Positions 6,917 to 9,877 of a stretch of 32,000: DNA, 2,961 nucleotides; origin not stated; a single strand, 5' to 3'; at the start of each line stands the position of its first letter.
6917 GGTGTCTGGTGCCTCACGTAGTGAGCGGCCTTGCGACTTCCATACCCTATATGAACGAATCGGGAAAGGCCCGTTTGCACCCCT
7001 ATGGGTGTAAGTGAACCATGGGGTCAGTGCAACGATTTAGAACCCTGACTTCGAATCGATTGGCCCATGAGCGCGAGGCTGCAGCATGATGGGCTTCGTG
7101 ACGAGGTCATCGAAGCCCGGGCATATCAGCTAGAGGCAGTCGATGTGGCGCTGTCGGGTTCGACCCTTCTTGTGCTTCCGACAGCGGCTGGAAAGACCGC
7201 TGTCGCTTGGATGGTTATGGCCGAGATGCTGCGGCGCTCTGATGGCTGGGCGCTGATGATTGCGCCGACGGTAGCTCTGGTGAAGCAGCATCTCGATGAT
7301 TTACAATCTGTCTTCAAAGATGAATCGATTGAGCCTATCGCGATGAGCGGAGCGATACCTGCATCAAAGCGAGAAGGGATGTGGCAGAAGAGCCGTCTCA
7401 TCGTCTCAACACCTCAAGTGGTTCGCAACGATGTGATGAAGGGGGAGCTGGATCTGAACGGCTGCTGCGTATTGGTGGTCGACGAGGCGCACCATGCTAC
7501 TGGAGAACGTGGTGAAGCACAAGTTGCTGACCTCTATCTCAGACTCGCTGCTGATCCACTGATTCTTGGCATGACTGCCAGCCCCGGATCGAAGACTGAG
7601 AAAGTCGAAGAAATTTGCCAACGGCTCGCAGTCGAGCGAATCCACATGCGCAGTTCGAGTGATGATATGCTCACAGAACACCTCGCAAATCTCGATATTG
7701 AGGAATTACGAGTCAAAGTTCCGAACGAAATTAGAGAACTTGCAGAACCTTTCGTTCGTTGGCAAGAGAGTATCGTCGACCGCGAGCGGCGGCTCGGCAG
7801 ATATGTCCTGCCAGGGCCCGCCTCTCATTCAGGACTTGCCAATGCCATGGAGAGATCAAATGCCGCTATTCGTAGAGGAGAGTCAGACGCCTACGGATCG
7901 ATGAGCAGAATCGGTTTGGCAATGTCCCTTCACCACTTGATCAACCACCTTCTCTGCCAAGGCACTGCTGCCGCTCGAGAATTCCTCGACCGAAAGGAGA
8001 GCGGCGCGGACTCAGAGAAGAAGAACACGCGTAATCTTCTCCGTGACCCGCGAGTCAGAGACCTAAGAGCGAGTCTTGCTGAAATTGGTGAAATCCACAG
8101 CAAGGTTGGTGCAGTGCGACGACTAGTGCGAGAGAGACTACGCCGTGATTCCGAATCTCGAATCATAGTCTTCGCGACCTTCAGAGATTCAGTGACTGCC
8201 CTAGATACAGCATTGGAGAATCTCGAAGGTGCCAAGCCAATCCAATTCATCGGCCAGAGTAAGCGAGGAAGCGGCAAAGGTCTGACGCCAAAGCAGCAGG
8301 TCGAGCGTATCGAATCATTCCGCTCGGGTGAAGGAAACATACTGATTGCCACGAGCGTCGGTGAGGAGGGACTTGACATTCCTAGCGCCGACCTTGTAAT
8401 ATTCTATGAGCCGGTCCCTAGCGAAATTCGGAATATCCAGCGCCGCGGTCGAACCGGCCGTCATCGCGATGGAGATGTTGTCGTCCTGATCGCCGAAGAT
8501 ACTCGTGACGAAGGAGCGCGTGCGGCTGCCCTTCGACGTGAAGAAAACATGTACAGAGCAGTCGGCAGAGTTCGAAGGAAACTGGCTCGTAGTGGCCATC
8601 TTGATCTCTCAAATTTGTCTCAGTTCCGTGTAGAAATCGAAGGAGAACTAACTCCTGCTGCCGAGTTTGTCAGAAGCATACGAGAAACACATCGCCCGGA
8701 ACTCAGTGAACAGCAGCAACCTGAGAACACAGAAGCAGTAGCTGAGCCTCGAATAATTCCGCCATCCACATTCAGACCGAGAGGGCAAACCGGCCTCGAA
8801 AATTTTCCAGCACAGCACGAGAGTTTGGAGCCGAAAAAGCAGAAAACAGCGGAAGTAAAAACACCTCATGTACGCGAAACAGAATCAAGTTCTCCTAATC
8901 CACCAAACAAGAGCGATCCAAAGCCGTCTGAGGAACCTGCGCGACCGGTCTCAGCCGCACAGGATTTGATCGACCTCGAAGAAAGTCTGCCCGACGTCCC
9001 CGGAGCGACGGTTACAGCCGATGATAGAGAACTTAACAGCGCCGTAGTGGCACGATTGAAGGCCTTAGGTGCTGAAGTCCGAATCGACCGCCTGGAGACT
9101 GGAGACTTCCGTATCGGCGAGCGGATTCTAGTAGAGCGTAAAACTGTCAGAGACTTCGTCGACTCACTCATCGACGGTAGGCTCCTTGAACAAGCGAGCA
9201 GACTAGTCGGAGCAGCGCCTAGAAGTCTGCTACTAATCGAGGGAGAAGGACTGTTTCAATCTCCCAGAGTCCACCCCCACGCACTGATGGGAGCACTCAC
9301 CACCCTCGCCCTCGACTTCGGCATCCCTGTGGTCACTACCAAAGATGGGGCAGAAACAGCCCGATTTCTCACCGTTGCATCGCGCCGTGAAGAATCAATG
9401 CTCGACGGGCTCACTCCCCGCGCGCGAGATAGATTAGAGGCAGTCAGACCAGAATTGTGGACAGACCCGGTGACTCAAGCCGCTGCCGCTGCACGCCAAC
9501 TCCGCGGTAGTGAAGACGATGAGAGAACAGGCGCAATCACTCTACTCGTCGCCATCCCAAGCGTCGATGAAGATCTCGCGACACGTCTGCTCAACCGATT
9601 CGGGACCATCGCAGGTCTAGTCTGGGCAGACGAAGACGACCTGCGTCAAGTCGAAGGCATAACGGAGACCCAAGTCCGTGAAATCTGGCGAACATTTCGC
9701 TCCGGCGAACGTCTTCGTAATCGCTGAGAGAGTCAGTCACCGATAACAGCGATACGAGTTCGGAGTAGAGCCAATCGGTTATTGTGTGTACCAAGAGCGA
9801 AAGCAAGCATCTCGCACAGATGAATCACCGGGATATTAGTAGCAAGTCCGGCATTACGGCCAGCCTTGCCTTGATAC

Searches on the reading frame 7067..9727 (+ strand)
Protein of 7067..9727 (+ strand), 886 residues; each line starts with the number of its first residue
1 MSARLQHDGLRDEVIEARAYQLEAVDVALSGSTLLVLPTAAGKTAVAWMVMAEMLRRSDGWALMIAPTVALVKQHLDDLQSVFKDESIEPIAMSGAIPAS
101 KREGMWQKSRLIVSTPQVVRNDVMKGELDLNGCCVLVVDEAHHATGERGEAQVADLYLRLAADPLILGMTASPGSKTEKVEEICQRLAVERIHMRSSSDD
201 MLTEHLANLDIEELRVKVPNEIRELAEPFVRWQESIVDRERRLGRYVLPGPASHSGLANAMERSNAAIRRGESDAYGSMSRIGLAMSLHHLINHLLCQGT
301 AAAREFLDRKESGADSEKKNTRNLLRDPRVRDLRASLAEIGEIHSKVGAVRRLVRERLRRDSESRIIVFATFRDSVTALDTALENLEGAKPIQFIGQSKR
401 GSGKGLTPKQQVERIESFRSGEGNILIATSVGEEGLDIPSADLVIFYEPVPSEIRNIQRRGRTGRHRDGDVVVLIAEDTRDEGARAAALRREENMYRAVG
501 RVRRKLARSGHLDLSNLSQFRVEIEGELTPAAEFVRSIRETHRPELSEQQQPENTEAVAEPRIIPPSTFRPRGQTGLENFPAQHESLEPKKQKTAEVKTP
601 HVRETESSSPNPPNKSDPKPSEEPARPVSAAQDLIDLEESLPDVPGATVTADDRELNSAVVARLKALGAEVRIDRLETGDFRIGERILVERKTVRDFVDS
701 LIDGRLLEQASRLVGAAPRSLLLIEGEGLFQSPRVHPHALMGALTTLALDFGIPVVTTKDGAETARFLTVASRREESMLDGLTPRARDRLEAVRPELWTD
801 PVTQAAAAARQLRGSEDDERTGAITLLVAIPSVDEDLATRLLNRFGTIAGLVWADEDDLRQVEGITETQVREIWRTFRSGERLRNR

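Call 9: search_protein_families(library=pfam, proteins=[window:7067-9727:+], max_evalue=0.001)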
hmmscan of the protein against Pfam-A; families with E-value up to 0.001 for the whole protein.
window:7067-9727:+ (886 aa): 8 families
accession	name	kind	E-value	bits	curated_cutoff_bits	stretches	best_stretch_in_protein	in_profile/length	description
PF02732.21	ERCC4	-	1.6e-30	106.3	24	1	652-769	2-138/140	ERCC4 domain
PF00270.35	DEAD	-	1.3e-21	77.5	26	1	19-179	2-166/167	DEAD/DEAH box helicase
PF00271.37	Helicase_C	-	7.9e-21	74.8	23.5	1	353-466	6-109/110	Helicase conserved C-terminal domain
PF04851.21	ResIII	-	6.6e-16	59.1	22.5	1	16-173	3-162/164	Type III restriction enzyme, res subunit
PF14520.12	HHH_5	-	2.8e-05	25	27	1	826-873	3-51/57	Helix-hairpin-helix domain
PF22590.2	Cas3-like_C_2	-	4.9e-05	24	27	1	419-467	60-105/106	CRISPR-associated nuclease/helicase Cas3, C-terminal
PF12826.13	HHH_2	-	0.00011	22.8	27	1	829-879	7-57/64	Helix-hairpin-helix motif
PF21210.2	RNA_helicase_helical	-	0.0003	21.3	27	0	262-331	34-104/108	Putative ATP-dependent RNA helicase, helical bundle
